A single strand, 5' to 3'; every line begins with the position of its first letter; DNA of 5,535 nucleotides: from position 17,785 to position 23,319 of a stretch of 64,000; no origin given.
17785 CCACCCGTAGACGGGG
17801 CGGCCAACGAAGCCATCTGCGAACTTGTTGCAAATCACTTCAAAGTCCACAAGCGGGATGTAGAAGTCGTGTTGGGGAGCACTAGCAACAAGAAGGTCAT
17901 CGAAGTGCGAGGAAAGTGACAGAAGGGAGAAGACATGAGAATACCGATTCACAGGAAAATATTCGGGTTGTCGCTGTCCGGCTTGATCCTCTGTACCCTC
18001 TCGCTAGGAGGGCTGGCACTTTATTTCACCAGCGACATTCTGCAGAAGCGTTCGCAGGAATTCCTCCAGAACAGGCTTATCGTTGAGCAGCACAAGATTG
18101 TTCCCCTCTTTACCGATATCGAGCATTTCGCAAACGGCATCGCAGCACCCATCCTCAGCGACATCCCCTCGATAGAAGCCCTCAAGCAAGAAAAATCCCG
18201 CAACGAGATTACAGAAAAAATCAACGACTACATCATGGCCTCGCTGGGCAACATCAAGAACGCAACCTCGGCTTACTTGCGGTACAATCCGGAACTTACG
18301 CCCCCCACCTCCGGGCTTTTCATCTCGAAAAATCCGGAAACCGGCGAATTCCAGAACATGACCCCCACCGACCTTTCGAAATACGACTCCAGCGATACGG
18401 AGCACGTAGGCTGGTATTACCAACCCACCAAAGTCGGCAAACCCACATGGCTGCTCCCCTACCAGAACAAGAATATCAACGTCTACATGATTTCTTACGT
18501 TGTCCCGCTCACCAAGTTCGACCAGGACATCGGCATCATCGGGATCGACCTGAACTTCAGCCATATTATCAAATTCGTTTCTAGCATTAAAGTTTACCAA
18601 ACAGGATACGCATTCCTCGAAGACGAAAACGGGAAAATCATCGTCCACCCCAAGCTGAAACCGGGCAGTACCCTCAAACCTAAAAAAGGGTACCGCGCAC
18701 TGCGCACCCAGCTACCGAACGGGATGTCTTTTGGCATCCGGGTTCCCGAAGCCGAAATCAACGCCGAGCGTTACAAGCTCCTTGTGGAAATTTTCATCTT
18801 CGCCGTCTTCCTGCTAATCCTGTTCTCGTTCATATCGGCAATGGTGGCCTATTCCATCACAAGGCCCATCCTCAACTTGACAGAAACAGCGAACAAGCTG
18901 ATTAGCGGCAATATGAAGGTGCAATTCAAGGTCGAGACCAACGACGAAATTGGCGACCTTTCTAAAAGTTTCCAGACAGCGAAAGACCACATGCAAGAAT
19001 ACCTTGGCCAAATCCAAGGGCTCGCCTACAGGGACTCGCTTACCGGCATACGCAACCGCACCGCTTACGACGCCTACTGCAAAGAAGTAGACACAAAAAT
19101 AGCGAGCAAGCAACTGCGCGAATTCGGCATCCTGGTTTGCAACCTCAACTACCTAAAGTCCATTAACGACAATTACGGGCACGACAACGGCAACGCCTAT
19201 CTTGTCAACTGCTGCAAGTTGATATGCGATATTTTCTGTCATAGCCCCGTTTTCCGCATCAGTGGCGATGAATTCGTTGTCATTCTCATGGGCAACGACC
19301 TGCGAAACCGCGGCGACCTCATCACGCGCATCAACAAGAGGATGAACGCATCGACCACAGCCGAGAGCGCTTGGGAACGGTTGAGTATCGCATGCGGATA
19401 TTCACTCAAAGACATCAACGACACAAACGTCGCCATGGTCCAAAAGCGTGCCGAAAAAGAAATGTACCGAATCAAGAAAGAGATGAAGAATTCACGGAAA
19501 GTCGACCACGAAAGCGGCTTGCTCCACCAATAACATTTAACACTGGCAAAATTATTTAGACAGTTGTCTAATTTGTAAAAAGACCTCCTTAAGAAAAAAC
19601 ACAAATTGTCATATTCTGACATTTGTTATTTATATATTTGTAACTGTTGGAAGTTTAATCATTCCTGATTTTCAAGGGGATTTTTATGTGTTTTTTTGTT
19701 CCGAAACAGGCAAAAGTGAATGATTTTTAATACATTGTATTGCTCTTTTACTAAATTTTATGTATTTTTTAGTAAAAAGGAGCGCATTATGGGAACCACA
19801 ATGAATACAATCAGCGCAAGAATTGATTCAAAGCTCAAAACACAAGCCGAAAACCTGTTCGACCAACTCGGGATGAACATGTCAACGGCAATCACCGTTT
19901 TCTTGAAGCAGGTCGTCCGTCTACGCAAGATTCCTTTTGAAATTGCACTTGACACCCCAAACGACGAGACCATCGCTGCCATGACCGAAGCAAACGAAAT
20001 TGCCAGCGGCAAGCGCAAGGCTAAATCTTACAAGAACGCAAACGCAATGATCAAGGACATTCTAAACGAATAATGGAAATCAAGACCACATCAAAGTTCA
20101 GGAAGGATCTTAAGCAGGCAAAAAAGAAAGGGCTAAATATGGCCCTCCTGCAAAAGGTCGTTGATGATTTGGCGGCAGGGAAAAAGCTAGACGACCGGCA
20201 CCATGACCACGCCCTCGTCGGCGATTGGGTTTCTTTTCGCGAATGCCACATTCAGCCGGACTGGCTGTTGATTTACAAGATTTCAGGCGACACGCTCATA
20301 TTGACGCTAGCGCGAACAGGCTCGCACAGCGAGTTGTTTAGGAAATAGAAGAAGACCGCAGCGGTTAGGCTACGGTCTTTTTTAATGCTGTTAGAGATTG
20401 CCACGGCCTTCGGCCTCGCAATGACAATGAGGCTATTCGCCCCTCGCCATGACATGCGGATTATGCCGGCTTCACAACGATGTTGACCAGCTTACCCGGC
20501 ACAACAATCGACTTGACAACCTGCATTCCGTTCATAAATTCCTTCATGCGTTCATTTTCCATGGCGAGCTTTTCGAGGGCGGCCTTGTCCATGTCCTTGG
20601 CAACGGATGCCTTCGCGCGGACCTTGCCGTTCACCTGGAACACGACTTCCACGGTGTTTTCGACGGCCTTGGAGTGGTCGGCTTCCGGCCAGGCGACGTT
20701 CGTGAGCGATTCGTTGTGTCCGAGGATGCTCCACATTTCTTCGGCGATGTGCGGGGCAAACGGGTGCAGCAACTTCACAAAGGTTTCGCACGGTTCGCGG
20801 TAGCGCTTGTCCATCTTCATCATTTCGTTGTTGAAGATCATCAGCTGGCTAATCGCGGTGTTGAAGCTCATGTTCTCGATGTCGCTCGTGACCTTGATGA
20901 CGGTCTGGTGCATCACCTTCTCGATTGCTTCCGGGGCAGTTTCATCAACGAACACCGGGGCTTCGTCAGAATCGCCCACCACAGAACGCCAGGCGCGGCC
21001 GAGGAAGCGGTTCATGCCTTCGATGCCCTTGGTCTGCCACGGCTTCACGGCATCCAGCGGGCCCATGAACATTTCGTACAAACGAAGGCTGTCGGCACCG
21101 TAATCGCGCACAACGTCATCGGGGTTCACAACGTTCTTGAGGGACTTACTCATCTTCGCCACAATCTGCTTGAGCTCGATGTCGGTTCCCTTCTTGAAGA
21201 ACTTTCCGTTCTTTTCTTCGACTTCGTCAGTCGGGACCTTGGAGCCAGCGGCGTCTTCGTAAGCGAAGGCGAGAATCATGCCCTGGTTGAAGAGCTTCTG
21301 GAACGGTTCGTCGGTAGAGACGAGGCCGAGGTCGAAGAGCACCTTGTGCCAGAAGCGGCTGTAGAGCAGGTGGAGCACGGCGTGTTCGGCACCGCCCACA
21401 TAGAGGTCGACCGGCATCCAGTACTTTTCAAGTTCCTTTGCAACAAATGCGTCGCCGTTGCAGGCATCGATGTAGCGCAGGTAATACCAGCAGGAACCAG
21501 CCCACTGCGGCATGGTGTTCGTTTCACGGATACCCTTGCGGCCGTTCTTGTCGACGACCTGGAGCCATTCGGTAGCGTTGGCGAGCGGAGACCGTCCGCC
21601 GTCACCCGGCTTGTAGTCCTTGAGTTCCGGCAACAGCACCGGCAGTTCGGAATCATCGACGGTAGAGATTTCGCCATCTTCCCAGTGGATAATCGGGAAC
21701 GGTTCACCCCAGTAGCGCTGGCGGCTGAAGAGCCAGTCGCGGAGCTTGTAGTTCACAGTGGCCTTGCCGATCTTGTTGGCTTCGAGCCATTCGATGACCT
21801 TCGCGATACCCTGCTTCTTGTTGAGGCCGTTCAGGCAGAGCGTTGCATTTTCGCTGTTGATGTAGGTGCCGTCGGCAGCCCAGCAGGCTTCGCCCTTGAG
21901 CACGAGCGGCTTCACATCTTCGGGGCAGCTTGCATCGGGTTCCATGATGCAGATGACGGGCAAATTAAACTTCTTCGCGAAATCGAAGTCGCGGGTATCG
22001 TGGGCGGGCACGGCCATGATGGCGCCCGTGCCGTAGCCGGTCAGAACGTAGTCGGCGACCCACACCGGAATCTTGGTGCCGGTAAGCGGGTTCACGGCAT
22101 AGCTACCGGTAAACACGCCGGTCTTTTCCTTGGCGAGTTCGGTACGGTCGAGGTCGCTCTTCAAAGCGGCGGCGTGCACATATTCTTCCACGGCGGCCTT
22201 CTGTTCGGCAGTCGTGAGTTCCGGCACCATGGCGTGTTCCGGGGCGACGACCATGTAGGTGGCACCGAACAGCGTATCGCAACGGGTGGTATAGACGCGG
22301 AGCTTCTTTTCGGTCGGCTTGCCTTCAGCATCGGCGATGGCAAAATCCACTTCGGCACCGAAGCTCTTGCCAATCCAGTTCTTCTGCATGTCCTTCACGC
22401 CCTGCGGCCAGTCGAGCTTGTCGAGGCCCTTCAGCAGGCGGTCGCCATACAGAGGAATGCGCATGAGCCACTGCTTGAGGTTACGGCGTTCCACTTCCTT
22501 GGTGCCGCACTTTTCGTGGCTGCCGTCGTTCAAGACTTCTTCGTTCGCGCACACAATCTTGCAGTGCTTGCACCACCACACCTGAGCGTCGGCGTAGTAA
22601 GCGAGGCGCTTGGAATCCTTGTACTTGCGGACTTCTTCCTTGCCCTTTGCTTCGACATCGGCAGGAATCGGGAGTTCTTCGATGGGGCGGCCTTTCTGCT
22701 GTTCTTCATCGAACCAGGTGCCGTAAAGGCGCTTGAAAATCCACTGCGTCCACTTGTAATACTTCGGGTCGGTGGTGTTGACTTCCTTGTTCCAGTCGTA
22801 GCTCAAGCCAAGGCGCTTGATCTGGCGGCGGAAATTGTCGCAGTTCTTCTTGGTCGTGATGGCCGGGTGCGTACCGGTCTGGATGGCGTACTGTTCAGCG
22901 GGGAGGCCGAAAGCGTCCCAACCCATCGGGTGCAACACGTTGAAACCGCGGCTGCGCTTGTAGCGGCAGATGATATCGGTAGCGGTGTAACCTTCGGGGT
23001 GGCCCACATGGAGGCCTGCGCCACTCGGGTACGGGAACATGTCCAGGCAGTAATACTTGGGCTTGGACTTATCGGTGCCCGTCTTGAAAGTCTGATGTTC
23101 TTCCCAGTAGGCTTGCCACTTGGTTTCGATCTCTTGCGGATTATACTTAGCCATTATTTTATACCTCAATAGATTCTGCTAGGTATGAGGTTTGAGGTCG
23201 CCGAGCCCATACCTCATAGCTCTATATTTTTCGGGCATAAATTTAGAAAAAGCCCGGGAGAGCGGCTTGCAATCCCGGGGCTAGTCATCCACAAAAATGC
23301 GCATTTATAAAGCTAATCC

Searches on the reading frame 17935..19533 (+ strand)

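Call 70: search_protein_families(library=pfam, proteins=[window:17935-19533:+], max_evalue=0.00001)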
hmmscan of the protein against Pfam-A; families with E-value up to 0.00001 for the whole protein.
window:17935-19533:+ (532 aa): 4 families
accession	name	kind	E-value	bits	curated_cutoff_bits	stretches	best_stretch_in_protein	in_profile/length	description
PF00990.26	GGDEF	-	2.1e-23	83.3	23.8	1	364-519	1-160/161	Diguanylate cyclase, GGDEF domain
PF02743.24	dCache_1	-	9e-13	48.8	45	1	159-269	99-213/240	Cache domain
PF22673.2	MCP-like_PDC_1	-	1.7e-09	38.5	27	1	100-211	5-111/113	Methyl-accepting chemotaxis protein-like, first PDC sensor domain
PF00672.30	HAMP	-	2.8e-08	34.4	25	1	304-353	2-51/53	HAMP domain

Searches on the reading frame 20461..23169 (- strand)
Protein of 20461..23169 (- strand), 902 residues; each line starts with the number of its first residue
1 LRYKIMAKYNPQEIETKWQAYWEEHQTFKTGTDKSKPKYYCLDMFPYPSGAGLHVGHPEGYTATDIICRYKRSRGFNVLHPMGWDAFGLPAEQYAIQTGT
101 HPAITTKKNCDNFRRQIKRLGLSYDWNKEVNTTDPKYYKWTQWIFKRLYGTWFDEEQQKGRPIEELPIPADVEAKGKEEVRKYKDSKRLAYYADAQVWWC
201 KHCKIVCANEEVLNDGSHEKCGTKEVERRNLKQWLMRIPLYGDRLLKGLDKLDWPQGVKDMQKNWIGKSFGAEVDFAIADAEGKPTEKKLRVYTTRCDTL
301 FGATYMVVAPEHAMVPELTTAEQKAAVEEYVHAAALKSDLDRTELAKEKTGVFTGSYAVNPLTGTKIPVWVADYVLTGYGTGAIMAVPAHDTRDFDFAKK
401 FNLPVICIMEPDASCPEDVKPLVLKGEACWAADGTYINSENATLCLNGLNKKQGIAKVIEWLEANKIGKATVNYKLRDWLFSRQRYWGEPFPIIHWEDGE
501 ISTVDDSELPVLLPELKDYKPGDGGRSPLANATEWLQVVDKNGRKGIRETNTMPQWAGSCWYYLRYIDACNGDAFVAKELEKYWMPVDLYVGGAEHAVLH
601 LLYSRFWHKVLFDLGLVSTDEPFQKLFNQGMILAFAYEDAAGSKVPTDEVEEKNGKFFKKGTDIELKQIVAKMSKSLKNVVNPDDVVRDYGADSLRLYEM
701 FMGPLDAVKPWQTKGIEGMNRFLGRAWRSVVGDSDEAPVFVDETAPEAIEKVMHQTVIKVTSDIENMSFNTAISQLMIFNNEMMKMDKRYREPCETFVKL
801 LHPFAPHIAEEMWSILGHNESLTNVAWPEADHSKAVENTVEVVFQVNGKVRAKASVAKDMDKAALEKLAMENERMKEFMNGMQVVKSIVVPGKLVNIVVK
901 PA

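Call 70: search_protein_families(library=pfam, proteins=[window:20461-23169:-], max_evalue=0.00001)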
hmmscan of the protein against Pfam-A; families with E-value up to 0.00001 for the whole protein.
window:20461-23169:- (902 aa): 4 families
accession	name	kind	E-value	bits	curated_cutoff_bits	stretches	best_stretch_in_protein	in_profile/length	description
PF13603.12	tRNA-synt_1_2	-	1.6e-60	204.2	25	1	263-463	1-185/185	Leucyl-tRNA synthetase, editing domain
PF00133.28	tRNA-synt_1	-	4.1e-34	118.5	22.7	3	18-150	2-152/414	tRNA synthetases class I (I, L, M and V)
PF08264.19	Anticodon_1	-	1.5e-22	80.6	25.1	1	749-862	4-144/148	Anticodon-binding domain of tRNA ligase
PF09334.17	tRNA-synt_1g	-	4.4e-18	65.6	20.1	1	45-267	7-219/391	tRNA synthetases class I (M)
